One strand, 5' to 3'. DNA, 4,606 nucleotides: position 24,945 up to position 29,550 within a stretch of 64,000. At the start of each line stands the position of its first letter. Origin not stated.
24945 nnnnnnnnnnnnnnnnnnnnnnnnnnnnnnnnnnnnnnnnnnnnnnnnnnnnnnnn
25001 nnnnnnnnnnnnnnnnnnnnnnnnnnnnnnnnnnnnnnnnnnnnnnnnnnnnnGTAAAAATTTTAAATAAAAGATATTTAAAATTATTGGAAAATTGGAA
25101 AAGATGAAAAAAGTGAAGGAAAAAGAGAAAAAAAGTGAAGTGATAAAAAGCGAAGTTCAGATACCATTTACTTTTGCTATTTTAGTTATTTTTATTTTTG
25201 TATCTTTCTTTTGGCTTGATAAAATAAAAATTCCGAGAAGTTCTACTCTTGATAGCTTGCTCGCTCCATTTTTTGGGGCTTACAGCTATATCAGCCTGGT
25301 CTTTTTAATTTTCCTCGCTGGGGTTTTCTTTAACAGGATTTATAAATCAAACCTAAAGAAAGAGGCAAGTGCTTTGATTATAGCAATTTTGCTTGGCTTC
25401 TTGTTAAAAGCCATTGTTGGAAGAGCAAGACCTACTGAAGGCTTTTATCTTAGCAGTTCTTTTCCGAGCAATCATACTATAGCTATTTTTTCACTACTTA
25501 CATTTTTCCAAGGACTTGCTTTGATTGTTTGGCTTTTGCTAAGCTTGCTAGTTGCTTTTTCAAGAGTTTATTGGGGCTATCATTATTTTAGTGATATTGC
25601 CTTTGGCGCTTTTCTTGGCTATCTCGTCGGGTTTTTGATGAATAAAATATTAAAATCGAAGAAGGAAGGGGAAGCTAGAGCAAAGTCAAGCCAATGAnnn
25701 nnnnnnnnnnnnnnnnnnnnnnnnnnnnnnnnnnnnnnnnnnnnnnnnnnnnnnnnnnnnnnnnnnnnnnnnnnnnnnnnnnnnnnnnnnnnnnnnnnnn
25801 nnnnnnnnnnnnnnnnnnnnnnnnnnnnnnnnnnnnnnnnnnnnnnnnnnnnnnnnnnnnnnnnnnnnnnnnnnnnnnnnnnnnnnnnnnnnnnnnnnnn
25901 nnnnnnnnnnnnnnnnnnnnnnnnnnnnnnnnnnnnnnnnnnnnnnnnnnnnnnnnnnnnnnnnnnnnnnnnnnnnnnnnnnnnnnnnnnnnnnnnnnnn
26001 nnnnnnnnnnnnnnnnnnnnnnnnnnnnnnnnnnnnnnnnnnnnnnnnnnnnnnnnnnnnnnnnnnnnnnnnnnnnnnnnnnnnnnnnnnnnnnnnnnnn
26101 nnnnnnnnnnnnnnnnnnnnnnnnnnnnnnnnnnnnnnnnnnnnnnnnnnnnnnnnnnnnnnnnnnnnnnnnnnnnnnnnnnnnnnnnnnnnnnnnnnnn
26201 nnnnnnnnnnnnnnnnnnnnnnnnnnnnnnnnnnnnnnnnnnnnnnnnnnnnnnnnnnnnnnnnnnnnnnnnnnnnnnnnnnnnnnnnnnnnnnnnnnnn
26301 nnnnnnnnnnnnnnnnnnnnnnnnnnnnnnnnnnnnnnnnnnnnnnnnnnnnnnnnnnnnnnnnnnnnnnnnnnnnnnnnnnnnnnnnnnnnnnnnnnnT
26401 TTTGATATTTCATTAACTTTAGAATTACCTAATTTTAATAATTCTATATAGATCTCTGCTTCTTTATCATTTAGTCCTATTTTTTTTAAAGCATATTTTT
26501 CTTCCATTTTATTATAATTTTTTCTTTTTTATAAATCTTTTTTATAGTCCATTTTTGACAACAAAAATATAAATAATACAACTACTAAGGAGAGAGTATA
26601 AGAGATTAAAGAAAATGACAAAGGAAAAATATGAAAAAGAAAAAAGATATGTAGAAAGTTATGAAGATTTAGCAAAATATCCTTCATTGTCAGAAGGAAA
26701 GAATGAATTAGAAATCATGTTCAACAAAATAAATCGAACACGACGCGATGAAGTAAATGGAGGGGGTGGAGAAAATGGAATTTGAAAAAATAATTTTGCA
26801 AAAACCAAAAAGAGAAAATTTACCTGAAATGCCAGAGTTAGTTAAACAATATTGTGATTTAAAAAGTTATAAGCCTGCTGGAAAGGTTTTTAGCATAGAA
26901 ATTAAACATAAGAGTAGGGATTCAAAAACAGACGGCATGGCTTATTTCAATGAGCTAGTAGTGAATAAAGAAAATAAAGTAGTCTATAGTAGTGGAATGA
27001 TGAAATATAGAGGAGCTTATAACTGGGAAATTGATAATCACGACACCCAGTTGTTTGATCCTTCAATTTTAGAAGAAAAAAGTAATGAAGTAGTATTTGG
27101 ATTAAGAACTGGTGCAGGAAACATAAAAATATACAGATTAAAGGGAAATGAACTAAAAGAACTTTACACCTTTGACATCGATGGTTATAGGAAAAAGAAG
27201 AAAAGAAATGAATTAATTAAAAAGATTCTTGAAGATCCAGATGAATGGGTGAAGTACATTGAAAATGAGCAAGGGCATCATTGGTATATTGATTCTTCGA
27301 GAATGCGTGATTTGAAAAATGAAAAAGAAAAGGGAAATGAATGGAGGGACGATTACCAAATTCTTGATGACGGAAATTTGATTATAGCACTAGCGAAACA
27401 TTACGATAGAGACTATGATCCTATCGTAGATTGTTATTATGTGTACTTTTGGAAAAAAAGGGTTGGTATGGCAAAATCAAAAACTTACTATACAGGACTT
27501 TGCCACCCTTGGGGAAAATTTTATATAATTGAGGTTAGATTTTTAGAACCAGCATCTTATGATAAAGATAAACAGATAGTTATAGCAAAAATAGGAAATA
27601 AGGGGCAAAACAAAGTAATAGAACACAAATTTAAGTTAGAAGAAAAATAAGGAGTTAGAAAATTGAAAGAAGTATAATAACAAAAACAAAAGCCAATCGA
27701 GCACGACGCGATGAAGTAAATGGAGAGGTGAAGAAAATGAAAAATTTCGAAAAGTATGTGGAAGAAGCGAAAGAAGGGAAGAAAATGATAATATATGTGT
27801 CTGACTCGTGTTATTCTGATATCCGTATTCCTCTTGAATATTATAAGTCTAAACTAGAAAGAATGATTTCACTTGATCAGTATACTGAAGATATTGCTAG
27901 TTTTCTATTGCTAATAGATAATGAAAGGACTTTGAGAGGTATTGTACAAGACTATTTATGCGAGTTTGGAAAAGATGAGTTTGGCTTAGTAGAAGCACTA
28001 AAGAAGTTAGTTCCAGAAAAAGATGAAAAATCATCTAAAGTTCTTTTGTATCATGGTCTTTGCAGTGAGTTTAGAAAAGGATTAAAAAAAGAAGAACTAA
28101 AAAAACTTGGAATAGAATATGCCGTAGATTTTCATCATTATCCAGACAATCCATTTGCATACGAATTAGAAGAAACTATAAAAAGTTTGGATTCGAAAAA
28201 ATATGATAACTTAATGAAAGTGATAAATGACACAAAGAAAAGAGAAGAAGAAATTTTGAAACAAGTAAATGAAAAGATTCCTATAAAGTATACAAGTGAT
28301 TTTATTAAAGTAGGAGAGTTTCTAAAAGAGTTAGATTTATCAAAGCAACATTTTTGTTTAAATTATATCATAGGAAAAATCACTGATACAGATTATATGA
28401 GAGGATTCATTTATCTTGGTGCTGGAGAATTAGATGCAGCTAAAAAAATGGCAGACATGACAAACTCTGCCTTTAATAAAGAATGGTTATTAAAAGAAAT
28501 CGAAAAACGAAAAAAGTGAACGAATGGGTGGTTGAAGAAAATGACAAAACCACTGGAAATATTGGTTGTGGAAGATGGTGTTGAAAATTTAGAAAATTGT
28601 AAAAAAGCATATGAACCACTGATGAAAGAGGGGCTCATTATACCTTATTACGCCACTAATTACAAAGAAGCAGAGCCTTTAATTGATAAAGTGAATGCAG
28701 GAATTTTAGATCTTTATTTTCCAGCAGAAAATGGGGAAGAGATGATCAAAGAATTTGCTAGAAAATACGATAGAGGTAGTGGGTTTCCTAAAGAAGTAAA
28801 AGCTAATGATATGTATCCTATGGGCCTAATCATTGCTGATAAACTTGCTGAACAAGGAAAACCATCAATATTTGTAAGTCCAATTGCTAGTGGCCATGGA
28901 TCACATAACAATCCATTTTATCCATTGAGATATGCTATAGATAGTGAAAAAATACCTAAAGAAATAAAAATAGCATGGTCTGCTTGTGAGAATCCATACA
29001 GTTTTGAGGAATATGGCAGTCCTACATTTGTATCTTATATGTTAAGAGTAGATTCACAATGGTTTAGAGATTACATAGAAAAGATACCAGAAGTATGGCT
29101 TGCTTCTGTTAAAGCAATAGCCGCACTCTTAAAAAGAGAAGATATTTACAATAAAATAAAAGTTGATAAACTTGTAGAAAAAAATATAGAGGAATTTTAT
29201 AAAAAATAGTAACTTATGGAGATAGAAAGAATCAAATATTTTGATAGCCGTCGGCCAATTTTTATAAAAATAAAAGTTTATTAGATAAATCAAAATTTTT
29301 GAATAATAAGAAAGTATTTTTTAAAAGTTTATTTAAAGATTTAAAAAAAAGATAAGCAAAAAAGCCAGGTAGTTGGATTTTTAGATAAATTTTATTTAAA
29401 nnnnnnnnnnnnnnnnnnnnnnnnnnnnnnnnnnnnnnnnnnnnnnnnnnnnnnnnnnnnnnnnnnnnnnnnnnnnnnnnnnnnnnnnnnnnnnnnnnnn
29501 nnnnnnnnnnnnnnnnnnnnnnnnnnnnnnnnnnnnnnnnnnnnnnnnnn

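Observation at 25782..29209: TrmB regulator divergent from three unknown genes that share a conserved GC-rich leader and a perfect SD.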

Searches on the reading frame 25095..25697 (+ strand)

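Call 6: search_protein_families(library=pfam, proteins=[window:25095-25697:+], max_evalue=0.1)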
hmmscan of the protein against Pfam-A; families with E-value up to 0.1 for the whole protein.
window:25095-25697:+ (200 aa): 2 families
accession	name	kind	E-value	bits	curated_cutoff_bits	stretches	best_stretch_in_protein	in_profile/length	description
PF01569.27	PAP2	-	1.6e-11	44.5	27.2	1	92-186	7-125/130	PAP2 superfamily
PF14378.12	PAP2_3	-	3.2e-05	24.2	27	1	121-177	125-186/190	PAP2 superfamily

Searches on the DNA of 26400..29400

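Call 64: search_rna_families(source=window, start=26400, end=29400, threshold=evalue, max_evalue=10)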
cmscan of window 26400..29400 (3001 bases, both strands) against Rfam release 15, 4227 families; matches with E-value up to 10: 4.
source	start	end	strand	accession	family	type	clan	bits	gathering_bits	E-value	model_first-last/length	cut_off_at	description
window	28759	28846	+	RF00155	SNORA66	Gene; snRNA; snoRNA; HACA-box;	CL00038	18.4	45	6.2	1-133/133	no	Small nucleolar RNA SNORA66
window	26679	26732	+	RF00105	SNORD115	Gene; snRNA; snoRNA; CD-box;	-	17.9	39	8.5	16-71/82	no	Small nucleolar RNA SNORD115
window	29367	29400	+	RF03904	MIR7991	Gene; miRNA;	-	17.5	58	4.7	1-34/47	3'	MIR7991 microRNA precursor family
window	28715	28843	+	RF04321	tmRNA_permuted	Gene;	-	13.9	47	6.6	1-213/213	no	permuted transfer-messenger RNA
